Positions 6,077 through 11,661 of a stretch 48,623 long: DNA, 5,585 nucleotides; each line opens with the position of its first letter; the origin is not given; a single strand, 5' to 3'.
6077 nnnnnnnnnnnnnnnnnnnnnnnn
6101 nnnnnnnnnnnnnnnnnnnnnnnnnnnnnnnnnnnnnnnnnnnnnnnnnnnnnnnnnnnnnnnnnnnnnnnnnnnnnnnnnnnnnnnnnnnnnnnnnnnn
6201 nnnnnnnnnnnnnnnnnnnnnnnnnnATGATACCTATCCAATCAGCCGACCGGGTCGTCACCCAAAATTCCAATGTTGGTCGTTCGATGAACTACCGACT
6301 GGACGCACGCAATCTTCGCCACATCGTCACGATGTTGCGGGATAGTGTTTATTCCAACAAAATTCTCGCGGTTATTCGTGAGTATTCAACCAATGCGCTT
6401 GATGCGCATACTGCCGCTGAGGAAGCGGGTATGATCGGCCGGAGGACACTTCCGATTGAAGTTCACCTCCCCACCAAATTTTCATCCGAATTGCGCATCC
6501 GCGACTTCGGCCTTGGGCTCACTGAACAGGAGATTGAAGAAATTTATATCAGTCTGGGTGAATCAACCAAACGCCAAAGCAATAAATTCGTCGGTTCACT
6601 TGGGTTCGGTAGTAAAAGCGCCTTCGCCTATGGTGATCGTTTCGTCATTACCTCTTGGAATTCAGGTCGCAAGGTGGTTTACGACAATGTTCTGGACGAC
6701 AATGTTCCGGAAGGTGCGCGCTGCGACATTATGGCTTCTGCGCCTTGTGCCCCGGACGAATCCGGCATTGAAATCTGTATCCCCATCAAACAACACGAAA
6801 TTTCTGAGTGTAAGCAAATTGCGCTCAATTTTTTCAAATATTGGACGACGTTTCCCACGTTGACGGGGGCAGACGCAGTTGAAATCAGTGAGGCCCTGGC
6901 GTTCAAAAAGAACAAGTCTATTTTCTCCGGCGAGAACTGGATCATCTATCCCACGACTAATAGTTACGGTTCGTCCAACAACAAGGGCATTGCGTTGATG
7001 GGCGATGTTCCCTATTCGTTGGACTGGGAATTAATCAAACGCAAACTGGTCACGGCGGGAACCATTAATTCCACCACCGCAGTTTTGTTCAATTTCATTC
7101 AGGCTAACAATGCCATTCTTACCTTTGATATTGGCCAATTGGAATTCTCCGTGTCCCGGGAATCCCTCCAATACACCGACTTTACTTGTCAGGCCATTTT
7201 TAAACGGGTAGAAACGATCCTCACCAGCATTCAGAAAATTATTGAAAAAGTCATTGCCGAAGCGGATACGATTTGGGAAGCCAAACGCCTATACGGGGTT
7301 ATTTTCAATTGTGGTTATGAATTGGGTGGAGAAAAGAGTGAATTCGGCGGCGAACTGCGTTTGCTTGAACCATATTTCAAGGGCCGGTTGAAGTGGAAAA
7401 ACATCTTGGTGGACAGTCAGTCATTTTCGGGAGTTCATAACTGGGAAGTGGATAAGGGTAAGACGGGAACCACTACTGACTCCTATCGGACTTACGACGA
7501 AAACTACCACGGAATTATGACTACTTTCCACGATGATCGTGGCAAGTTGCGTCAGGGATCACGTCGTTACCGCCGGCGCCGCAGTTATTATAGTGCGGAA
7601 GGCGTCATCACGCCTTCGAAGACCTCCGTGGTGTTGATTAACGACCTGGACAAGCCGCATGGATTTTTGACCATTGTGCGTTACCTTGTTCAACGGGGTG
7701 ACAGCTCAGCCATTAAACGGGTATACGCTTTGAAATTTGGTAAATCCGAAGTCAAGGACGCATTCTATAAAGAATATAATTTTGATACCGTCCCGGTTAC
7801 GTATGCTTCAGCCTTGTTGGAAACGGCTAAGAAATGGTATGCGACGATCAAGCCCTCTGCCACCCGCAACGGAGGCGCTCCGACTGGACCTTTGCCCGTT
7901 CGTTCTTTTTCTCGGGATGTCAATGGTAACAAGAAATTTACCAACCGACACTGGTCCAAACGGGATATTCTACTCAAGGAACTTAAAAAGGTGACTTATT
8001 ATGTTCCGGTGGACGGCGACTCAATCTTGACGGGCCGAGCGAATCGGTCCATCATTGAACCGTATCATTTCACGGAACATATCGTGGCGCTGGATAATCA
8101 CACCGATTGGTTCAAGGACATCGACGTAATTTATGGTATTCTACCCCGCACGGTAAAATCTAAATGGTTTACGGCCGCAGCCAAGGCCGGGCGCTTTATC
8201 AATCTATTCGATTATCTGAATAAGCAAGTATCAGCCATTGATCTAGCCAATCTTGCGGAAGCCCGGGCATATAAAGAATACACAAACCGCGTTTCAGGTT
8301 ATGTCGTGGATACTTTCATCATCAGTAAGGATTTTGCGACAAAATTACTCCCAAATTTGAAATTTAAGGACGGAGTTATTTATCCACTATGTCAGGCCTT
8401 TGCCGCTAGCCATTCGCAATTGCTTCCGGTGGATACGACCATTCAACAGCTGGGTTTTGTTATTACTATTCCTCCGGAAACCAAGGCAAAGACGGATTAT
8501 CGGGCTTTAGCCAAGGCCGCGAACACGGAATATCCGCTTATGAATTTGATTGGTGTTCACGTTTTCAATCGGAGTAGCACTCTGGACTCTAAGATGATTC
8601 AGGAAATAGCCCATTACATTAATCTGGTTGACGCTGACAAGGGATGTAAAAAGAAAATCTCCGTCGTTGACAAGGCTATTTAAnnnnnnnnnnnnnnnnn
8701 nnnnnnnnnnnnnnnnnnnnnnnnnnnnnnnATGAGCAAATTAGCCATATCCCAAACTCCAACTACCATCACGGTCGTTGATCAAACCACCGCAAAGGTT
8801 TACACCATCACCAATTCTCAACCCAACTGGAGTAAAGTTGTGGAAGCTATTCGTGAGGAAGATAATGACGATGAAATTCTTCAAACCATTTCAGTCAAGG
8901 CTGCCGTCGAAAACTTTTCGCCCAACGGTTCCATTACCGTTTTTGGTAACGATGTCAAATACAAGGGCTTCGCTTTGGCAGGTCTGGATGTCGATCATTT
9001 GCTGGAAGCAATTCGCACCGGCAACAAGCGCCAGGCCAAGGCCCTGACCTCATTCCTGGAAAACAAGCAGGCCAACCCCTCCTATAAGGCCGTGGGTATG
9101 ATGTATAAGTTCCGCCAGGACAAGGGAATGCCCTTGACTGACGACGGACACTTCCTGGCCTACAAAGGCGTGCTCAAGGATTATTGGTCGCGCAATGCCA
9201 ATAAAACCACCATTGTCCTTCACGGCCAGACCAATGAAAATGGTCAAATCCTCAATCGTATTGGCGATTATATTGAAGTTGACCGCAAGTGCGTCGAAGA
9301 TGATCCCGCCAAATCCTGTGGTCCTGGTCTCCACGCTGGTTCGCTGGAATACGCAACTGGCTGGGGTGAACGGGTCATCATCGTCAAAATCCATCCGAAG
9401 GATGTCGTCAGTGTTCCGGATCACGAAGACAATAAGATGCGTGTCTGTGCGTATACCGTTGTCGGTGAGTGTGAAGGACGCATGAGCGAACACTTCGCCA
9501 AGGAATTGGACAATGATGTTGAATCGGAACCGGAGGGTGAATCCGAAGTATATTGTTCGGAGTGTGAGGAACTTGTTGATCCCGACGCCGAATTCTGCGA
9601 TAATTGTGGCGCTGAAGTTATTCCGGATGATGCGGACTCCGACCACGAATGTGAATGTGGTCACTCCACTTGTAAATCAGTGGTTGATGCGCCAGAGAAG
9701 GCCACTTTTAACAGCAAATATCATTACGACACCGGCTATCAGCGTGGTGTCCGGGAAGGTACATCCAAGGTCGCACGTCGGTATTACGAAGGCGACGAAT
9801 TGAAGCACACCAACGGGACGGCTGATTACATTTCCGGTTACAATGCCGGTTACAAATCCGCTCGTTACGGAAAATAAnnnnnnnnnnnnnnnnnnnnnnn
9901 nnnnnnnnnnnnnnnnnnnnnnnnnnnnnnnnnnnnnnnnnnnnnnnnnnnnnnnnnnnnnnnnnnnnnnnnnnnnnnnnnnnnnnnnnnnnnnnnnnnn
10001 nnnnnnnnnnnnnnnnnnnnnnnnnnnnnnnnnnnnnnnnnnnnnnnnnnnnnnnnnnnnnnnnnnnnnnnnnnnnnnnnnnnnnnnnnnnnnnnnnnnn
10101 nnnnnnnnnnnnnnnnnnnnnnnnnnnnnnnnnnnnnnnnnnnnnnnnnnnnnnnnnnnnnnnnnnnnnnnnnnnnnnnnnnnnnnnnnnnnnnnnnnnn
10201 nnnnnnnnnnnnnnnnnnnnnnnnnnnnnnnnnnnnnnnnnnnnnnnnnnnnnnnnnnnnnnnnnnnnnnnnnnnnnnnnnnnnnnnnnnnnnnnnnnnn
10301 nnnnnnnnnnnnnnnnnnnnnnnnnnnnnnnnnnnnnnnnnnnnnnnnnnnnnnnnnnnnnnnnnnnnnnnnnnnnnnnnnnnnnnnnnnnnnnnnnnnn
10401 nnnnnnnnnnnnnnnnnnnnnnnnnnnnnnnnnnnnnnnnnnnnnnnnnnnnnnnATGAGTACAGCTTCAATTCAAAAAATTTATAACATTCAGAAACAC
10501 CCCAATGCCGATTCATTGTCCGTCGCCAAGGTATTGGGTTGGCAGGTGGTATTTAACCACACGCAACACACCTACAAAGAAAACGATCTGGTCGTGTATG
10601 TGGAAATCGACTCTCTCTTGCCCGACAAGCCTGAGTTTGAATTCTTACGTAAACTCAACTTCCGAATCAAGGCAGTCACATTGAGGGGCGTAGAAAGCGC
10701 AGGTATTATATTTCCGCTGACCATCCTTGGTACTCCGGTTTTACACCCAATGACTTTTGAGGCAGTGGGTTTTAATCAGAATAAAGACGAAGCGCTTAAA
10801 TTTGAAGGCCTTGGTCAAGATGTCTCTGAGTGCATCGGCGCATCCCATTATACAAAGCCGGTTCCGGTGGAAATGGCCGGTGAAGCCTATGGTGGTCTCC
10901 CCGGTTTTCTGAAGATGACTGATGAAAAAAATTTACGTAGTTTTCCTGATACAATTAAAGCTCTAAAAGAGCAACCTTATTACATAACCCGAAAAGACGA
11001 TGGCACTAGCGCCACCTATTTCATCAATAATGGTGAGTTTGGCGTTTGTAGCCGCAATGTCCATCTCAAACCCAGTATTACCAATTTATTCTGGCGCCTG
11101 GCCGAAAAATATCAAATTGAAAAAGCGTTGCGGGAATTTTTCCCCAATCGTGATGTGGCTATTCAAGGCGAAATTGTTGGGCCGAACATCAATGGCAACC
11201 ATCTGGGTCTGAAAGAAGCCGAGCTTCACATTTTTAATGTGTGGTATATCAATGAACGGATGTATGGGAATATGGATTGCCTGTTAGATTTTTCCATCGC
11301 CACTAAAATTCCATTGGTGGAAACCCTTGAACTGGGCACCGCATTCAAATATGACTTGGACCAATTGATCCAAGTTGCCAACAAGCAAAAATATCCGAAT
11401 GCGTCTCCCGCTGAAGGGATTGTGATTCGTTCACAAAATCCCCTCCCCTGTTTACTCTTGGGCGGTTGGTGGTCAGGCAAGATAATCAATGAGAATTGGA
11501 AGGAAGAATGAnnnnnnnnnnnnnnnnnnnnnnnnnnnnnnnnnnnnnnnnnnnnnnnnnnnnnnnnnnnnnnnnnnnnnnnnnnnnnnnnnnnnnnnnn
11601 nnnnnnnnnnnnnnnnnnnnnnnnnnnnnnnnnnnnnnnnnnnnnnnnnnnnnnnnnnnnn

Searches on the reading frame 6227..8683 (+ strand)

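Call 13: search_protein_families(library=phrogs, proteins=[window:6227-8683:+], max_evalue=0.001)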
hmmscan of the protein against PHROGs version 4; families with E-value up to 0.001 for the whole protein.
window:6227-8683:+ (818 aa): 7 families
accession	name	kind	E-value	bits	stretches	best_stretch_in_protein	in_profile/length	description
phrog_612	-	lysis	2.1e-84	286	1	33-615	29-542/725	RIIA lysis inhibitor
phrog_2979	-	lysis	1e-39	137.9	1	32-346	30-324/846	RIIA lysis inhibitor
phrog_30832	-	lysis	2.6e-30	106.7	1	9-355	8-332/735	RIIA lysis inhibitor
phrog_3661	-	lysis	1.7e-29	104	2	106-338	175-395/917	RIIA lysis inhibitor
phrog_609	-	lysis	2.1e-24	86.6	1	30-331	29-298/1055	RIIB lysis inhibitor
phrog_38678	-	lysis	1.5e-21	77.4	1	12-203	15-202/805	RIIA lysis inhibitor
phrog_24904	-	lysis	1.6e-20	74.2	1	33-240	30-233/695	RIIA lysis inhibitor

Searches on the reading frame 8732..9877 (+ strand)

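Call 13: search_protein_families(library=phrogs, proteins=[window:8732-9877:+], max_evalue=0.001)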
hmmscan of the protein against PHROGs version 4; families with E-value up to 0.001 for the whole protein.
window:8732-9877:+ (381 aa): 5 families
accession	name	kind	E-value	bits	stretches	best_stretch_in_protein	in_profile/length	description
phrog_609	-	lysis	1.4e-49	169.9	1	6-254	819-1051/1055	RIIB lysis inhibitor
phrog_3803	-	lysis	2.4e-26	94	1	9-247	284-512/530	RIIB lysis inhibitor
phrog_2886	-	lysis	6e-26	92.5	1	86-256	175-341/552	RIIB lysis inhibitor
phrog_36818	-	lysis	2.2e-23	83.7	1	105-247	10-145/163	RIIB lysis inhibitor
phrog_11221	-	lysis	3.1e-21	77.1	1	101-291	101-277/543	RIIB lysis inhibitor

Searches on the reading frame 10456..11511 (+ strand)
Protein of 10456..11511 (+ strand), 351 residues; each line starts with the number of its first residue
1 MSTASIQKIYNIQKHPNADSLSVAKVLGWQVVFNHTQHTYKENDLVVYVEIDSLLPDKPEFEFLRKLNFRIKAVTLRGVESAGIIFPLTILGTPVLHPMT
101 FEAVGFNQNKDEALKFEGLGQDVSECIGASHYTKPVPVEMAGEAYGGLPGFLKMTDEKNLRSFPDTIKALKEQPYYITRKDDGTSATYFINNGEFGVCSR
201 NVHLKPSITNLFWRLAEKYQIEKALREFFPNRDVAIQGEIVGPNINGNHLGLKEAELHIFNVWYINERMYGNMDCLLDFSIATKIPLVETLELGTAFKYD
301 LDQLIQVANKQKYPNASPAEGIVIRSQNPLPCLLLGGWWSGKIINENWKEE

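Call 13: search_protein_families(library=phrogs, proteins=[window:10456-11511:+], max_evalue=0.001)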
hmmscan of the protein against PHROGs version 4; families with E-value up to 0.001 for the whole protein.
window:10456-11511:+ (351 aa): 2 families
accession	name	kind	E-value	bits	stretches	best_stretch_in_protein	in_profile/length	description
phrog_968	-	DNA, RNA and nucleotide metabolism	9.7e-49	167.4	1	3-328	10-374/398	RNA ligase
phrog_21682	-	unknown function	0.00037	19.7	1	6-89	47-126/798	-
